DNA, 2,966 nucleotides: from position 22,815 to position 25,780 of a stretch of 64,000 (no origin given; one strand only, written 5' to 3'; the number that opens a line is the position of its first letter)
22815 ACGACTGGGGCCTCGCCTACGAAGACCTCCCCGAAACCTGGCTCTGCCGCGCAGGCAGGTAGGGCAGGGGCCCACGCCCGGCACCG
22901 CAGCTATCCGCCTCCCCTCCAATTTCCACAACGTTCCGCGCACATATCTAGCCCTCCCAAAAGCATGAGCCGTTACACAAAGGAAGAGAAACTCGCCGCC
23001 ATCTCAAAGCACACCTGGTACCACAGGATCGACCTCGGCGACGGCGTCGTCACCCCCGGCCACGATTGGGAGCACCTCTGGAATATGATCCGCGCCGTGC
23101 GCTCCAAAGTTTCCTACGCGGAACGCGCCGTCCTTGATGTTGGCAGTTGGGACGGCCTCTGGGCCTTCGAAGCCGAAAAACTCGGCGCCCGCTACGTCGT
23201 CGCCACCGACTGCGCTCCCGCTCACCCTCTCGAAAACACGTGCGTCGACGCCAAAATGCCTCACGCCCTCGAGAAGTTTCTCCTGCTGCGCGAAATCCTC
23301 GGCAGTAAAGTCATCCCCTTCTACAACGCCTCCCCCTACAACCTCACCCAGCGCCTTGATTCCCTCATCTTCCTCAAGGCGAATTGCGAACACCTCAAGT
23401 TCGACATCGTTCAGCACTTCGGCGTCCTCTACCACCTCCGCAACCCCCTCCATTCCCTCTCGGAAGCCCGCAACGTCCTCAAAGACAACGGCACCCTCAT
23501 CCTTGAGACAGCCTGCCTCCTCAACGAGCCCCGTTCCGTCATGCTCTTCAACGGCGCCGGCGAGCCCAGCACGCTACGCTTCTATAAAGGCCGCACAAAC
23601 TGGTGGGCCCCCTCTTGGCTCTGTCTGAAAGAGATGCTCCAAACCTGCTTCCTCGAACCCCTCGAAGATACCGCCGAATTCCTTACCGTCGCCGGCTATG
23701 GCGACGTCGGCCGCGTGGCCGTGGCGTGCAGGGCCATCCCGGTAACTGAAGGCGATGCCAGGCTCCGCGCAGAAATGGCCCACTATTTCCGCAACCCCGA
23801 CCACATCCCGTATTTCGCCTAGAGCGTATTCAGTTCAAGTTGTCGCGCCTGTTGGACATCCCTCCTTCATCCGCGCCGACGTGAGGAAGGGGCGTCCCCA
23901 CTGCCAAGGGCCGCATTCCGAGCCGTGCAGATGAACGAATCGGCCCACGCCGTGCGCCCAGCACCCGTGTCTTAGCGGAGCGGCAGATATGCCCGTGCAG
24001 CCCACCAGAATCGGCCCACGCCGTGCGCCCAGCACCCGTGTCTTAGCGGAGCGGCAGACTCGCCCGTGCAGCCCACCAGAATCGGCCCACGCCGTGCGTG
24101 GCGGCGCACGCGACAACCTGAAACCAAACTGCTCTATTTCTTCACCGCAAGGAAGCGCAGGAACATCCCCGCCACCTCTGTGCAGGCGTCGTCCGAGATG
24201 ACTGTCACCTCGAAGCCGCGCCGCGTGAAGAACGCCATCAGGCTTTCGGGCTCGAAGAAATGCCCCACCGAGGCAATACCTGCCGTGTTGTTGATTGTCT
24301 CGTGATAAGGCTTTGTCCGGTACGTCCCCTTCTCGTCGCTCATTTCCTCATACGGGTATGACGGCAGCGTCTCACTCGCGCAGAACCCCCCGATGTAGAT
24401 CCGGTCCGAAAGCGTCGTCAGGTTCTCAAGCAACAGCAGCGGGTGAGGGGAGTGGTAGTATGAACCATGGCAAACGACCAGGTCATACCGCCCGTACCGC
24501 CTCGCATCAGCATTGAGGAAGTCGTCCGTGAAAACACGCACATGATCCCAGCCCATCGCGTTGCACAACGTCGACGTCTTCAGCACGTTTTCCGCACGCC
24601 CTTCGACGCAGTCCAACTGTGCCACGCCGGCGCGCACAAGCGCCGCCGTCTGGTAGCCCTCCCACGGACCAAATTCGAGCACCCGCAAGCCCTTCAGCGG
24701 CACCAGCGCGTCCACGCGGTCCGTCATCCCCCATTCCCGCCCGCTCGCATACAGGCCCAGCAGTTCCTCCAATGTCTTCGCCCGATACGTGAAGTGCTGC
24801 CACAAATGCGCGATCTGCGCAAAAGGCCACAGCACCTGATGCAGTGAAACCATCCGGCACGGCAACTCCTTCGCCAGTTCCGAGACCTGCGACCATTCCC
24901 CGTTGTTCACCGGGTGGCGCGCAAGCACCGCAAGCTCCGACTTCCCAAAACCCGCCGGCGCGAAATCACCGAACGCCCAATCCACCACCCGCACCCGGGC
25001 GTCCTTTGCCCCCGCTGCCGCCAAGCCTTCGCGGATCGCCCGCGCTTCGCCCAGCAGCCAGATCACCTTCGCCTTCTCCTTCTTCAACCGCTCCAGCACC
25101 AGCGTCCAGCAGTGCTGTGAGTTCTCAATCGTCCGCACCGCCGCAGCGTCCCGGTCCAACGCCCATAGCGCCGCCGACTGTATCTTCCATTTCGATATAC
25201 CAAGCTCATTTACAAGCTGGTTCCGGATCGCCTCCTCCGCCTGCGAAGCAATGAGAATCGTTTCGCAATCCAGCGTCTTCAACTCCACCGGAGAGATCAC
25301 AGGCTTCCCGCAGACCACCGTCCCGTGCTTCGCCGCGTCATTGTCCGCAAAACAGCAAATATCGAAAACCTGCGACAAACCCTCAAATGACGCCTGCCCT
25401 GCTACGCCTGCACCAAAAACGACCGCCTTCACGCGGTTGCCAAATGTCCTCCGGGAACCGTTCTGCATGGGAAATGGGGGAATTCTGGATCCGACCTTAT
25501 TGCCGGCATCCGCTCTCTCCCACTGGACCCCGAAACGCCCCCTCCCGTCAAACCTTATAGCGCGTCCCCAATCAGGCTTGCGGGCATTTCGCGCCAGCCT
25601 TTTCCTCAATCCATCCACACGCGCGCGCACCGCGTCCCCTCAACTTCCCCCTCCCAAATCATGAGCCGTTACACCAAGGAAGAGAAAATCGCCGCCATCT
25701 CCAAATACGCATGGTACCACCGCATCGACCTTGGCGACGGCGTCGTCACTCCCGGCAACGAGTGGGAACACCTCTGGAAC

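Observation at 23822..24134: Hairpin-type MITE family with TA flanks that starts inside stop codons and fills gaps between convergent genes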

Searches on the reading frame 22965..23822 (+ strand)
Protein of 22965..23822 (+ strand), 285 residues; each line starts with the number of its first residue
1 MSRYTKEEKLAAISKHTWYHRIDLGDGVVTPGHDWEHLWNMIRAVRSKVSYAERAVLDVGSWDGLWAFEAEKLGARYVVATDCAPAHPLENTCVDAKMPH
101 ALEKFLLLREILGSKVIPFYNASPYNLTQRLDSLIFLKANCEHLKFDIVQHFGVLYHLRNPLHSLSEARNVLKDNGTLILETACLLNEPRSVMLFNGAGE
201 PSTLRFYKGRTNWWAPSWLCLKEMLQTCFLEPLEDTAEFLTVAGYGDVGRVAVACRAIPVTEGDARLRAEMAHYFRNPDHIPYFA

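Call 12: search_protein_families(library=pfam, proteins=[window:22965-23822:+])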
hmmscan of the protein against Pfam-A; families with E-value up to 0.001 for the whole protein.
window:22965-23822:+ (285 aa): 5 families
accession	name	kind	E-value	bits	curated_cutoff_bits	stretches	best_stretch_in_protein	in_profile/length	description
PF08003.17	Methyltransf_9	-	8e-11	41.9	23.8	1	145-228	182-258/315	Protein of unknown function (DUF1698)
PF13489.12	Methyltransf_23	-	2.5e-08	34.2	27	1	53-185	23-121/164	Methyltransferase domain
PF08242.18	Methyltransf_12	-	1.5e-05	26.1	30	1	121-178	52-98/98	Methyltransferase domain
PF08241.18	Methyltransf_11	-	1.6e-05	25.9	21.2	1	136-180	46-95/95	Methyltransferase domain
PF13847.12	Methyltransf_31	-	0.00015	21.9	27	1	141-187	70-116/145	Methyltransferase domain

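Call 13: find_encoding_contigs(protein=window:22965-23819:+, flank=10000, max_places=10)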
Protein window:22965-23819:+ (285 aa): no gene with exactly this product is on record in the collection.

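Call 20: find_homologous_proteins(query=window:22965-23819:+)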
Query window:22965-23819:+ (285 aa): 268 proteins with E <= 0.001 among 1300 candidates; the best 120 are listed.
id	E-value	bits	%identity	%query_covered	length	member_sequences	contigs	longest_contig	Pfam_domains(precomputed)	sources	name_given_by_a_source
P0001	3.8e-197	671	100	100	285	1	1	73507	PF13489.13,PF08003.18,PF08241.19,PF08242.19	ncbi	-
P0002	1.3e-156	538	80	100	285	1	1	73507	PF13489.13,PF08003.18,PF08241.19,PF08242.19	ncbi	-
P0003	1.7e-101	357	57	99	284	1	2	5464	PF13489.13,PF08003.18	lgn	-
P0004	4.0e-98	346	57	99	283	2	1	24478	PF13489.13,PF08003.18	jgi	jgi:tRNA (mo5U34)-methyltransferase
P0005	4.9e-87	310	51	98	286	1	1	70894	PF13489.13,PF08003.18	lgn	-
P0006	1.4e-69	252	47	92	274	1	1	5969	PF13489.13,PF08003.18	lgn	-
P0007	3.2e-68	248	46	98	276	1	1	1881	PF13489.13,PF08003.18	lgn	-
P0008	9.3e-68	246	47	97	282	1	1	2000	PF13489.13,PF08003.18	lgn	-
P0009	1.3e-67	246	44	97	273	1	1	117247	PF08003.18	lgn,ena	-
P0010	4.7e-67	244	47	93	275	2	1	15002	PF13489.13,PF08003.18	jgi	jgi:tRNA (mo5U34)-methyltransferase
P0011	2.8e-66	242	46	93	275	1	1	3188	PF13489.13,PF08003.18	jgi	jgi:tRNA (mo5U34)-methyltransferase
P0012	4.4e-66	241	46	93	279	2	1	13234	PF13489.13,PF08003.18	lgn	-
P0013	1.6e-65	239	46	92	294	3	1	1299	PF13847.13,PF13489.13,PF08003.18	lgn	-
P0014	5.6e-65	237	44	98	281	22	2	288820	PF13489.13,PF08003.18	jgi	jgi:tRNA (mo5U34)-methyltransferase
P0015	7.3e-65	237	45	97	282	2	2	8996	PF13489.13,PF08003.18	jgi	jgi:tRNA (mo5U34)-methyltransferase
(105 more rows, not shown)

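Call 21: find_encoding_contigs(protein=P0001, flank=10000, max_places=6)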
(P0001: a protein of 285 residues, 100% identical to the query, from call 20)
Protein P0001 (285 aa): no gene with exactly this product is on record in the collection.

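Call 22: find_encoding_contigs(protein=P0003, flank=5000, max_places=4)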
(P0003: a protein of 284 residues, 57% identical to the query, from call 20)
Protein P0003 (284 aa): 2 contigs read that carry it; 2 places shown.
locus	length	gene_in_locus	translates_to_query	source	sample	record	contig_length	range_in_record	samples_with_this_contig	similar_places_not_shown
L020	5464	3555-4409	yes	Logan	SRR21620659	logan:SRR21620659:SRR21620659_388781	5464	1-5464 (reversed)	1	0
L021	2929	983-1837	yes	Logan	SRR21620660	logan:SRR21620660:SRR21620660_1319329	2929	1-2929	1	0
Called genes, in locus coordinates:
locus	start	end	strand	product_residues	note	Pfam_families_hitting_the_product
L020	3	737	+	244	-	?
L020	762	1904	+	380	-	-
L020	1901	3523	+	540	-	PF05050:Methyltransf_21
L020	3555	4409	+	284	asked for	PF13489:Methyltransf_23, PF08003:Methyltransf_9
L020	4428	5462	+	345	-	?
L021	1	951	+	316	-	?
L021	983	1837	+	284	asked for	PF13489:Methyltransf_23, PF08003:Methyltransf_9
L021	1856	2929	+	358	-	?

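Call 23: find_encoding_contigs(protein=P0004, flank=10000, max_places=4)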
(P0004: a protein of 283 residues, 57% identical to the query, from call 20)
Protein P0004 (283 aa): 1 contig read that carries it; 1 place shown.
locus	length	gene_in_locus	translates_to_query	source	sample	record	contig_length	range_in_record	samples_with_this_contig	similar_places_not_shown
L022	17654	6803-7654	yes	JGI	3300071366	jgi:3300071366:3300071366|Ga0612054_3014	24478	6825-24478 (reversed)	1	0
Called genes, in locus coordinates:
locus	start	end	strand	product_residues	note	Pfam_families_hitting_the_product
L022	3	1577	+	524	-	PF05050:Methyltransf_21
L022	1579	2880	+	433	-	PF13641:Glyco_tranf_2_3, PF00535:Glycos_transf_2, PF22674:C2185-like_N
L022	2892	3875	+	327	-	-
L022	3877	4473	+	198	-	-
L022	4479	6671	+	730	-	-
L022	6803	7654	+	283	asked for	PF08003:Methyltransf_9, PF13489:Methyltransf_23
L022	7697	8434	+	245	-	-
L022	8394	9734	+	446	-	PF05050:Methyltransf_21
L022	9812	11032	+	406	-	PF00535:Glycos_transf_2, PF10111:Glyco_tranf_2_2 (weak), PF13641:Glyco_tranf_2_3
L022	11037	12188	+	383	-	PF13439:Glyco_transf_4, PF13579:Glyco_trans_4_4, PF00534:Glycos_transf_1, PF13692:Glyco_trans_1_4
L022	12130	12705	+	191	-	PF13419:HAD_2 (faint), PF08645:PNK3P, PF13242:Hydrolase_like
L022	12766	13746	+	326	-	PF01073:3Beta_HSD, PF01370:Epimerase, PF05368:NmrA, PF13460:NAD_binding_10 (weak), PF16363:GDP_Man_Dehyd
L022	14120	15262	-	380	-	PF00072:Response_reg, PF13487:HD_5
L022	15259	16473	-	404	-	PF00072:Response_reg, PF08668:HDOD, PF01966:HD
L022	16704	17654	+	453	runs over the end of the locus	PF03349:Toluene_X, PF13505:OMP_b-brl (faint), PF13609:Porin_4 (faint), PF10677:DUF2490 (faint), PF02530:Porin_2 (faint)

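Call 24: find_encoding_contigs(protein=P0005, flank=10000, max_places=4)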
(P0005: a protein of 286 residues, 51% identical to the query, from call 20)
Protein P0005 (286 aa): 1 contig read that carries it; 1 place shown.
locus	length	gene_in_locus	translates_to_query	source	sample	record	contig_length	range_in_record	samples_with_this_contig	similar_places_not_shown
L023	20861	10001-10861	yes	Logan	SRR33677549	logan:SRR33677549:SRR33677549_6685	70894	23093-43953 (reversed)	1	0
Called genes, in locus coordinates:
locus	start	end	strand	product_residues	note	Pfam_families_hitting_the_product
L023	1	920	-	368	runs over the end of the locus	PF02470:MlaD, PF28544:Helical_needle (faint)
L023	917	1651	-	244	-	PF00005:ABC_tran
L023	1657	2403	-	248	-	PF02405:MlaE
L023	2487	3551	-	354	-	-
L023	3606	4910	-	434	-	PF13360:PQQ_2, PF13570:Beta-prop_ACSF4 (weak), PF25293:Beta-prop_EMC1_N (weak)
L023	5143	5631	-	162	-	PF05656:DUF805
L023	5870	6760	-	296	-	-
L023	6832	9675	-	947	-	PF16656:Pur_ac_phosph_N, PF00149:Metallophos (weak), PF06832:BiPBP_C (faint), PF17957:Big_7, PF00801:PKD, PF18911:PKD_4, PF22352:K319L-like_PKD (weak)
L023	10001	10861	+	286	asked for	PF13489:Methyltransf_23 (weak), PF08003:Methyltransf_9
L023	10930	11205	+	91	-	-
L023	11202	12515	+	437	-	PF17170:DUF5128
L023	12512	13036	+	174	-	-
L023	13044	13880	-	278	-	PF13442:Cytochrome_CBB3 (weak), PF00034:Cytochrom_C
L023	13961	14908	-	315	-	-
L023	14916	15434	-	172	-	-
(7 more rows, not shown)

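Call 32: find_encoding_contigs(protein=P0122, flank=10000, max_places=10)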
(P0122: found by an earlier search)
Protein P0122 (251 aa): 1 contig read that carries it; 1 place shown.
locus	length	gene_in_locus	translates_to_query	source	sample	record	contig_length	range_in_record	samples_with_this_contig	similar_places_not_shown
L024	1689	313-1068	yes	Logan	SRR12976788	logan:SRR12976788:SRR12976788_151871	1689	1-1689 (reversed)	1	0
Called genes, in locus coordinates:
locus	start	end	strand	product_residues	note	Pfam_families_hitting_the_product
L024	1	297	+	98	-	?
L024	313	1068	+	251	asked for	PF13578:Methyltransf_24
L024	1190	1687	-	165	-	?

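Call 43: find_homologous_proteins(query=P0121, max_evalue=1e-100)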
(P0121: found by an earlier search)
Query P0121 (834 aa): 8000 proteins with E <= 1e-100 among 8000 candidates; the best 120 are listed.
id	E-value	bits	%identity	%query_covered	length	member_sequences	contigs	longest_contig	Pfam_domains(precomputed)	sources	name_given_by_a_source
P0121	0.0e+0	1862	100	100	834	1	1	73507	PF00521.27,PF03989.19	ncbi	-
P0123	0.0e+0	1476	80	98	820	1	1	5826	PF00521.27,PF03989.19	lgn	-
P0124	0.0e+0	1457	79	97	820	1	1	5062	PF00521.27,PF03989.19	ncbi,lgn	-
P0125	0.0e+0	1440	79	96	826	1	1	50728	PF00521.27,PF03989.19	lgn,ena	-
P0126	0.0e+0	1406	77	96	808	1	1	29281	PF00521.27,PF03989.19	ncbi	-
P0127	0.0e+0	1405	77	96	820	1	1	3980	PF00521.27,PF03989.19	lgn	-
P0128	0.0e+0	1395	76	95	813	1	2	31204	PF00521.27,PF03989.19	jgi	-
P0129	0.0e+0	1394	77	96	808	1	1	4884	PF00521.27,PF03989.19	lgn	-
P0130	0.0e+0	1392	76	96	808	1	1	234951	PF00521.27,PF03989.19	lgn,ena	-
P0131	0.0e+0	1392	76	96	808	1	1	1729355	PF00521.27,PF03989.19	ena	-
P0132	0.0e+0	1390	76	96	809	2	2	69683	PF00521.27,PF03989.19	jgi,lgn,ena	-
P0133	0.0e+0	1389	74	99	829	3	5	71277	PF00521.27,PF03989.19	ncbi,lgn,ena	-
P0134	0.0e+0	1389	75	96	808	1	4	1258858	PF00521.27,PF03989.19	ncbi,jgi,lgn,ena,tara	tara:strand:+ start:41706 stop:44132 length:2427 start_codon:yes stop_codon:yes gene_type:complete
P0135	0.0e+0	1388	75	96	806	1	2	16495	PF00521.27,PF03989.19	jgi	jgi:DNA gyrase subunit A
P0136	0.0e+0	1388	76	97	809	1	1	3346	PF00521.27,PF03989.19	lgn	-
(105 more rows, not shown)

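Call 44: find_encoding_contigs(protein=P0125, flank=10000, max_places=4)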
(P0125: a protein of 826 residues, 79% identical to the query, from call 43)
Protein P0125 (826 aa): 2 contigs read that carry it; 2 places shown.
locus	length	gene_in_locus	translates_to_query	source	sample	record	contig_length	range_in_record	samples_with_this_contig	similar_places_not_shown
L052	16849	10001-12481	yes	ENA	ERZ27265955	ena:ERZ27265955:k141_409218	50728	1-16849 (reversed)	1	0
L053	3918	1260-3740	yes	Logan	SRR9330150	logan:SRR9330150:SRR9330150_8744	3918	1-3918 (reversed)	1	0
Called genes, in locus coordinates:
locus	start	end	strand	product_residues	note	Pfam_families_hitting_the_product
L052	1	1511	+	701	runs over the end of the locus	PF03512:Glyco_hydro_52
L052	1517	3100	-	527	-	PF02652:Lactate_perm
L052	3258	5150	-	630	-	PF16260:DUF4914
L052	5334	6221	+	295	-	PF10114:PocR, PF00165:HTH_AraC (weak), PF12833:HTH_18, PF00165:HTH_AraC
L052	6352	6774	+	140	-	PF12833:HTH_18, PF00165:HTH_AraC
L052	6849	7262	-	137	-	PF02082:Rrf2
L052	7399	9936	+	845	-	PF02518:HATPase_c, PF00204:DNA_gyraseB, PF01751:Toprim, PF00986:DNA_gyraseB_C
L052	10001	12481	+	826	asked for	PF00521:DNA_topoisoIV, PF03989:DNA_gyraseA_C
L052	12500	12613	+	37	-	-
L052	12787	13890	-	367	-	-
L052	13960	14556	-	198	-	PF21176:RecR_HhH, PF02132:RecR_ZnF (weak), PF01751:Toprim (faint), PF13662:Toprim_4, PF21175:RecR_C (weak)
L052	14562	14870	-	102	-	PF02575:YbaB_DNA_bd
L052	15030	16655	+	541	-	PF06917:Pectate_lyase_2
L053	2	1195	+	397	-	?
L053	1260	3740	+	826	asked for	PF00521:DNA_topoisoIV, PF03989:DNA_gyraseA_C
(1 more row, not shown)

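Call 81: find_encoding_contigs(protein=P0123, flank=10000, max_places=4)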
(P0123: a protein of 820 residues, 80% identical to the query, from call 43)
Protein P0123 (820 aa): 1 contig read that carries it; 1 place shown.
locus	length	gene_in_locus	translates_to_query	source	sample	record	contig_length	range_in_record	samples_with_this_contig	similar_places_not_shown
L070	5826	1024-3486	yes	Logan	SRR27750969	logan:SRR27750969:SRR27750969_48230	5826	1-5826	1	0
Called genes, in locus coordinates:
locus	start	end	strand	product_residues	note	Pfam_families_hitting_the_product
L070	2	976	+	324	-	?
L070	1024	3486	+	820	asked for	PF00521:DNA_topoisoIV, PF03989:DNA_gyraseA_C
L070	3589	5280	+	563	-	PF20154:LNT_N, PF00795:CN_hydrolase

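Call 82: find_encoding_contigs(protein=P0124, flank=10000, max_places=4)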
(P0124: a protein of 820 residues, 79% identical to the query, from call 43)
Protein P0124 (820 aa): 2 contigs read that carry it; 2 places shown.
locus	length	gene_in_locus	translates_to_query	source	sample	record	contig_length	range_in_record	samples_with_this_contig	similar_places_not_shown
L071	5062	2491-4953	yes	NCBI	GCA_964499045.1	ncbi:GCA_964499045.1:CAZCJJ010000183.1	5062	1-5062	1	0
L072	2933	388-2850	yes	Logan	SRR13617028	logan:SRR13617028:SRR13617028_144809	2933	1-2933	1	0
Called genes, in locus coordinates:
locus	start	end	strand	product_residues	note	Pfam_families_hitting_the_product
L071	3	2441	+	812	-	?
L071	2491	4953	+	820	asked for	PF00521:DNA_topoisoIV, PF03989:DNA_gyraseA_C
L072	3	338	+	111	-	?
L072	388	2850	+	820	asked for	PF00521:DNA_topoisoIV, PF03989:DNA_gyraseA_C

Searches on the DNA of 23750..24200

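Call 61: search_rna_families(source=window, start=23750, end=24200, threshold=evalue, max_evalue=1)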
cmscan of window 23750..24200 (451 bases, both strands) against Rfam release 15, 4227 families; matches with E-value up to 1: 0.
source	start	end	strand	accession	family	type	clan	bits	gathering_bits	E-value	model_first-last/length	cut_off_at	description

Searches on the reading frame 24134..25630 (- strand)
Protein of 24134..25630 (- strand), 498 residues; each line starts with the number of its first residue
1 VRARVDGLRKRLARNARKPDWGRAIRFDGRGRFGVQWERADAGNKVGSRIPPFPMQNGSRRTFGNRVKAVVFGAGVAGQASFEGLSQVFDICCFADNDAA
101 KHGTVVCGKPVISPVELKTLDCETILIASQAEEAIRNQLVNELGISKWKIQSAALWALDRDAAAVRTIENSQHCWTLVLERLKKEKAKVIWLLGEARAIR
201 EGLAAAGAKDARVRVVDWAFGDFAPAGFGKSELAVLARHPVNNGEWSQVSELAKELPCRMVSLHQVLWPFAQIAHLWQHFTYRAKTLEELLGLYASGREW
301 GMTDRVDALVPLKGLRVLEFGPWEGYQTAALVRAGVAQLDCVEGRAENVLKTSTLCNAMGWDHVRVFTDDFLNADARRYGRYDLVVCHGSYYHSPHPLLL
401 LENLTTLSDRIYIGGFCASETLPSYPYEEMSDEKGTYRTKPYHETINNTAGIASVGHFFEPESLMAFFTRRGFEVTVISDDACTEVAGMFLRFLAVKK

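Call 12: search_protein_families(library=pfam, proteins=[window:24134-25630:-])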
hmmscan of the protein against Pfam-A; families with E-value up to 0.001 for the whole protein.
window:24134-25630:- (498 aa): 1 family
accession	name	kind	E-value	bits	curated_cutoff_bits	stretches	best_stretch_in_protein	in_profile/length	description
PF13489.12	Methyltransf_23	-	8.4e-07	29.3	27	1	302-476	9-162/164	Methyltransferase domain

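Call 89: list_cluster_members(proteins=[window:24137-25630:-, window:25661-26515:+, window:26765-28222:-, window:38869-39855:+, window:40349-41497:-, window:55445-56635:-, window:60019-60789:+, window:61358-62533:-, window:7907-8269:+, window:8448-9602:+])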
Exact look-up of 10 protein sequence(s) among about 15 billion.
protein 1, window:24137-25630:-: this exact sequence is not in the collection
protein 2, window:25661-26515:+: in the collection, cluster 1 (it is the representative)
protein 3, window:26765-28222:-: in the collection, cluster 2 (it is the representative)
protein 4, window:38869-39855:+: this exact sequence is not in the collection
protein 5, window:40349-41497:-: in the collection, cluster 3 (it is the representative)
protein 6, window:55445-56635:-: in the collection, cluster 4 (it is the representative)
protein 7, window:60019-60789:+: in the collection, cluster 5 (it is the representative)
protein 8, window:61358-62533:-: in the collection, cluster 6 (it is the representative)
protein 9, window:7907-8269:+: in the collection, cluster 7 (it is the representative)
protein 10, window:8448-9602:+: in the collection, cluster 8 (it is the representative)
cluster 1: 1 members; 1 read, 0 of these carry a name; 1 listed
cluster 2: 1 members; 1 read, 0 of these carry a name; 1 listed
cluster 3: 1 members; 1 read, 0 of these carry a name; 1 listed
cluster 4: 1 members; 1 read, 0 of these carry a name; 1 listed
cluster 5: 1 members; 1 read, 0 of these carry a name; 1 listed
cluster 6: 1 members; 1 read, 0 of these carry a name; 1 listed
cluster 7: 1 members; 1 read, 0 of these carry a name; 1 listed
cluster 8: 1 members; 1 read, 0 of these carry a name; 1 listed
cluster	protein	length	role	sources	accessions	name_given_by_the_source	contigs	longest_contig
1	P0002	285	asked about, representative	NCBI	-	-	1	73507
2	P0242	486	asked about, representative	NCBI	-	-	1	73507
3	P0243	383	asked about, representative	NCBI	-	-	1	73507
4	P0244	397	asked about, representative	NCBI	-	-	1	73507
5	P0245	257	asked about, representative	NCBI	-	-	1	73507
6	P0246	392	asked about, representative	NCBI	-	-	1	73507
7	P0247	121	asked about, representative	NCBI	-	-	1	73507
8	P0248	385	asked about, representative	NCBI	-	-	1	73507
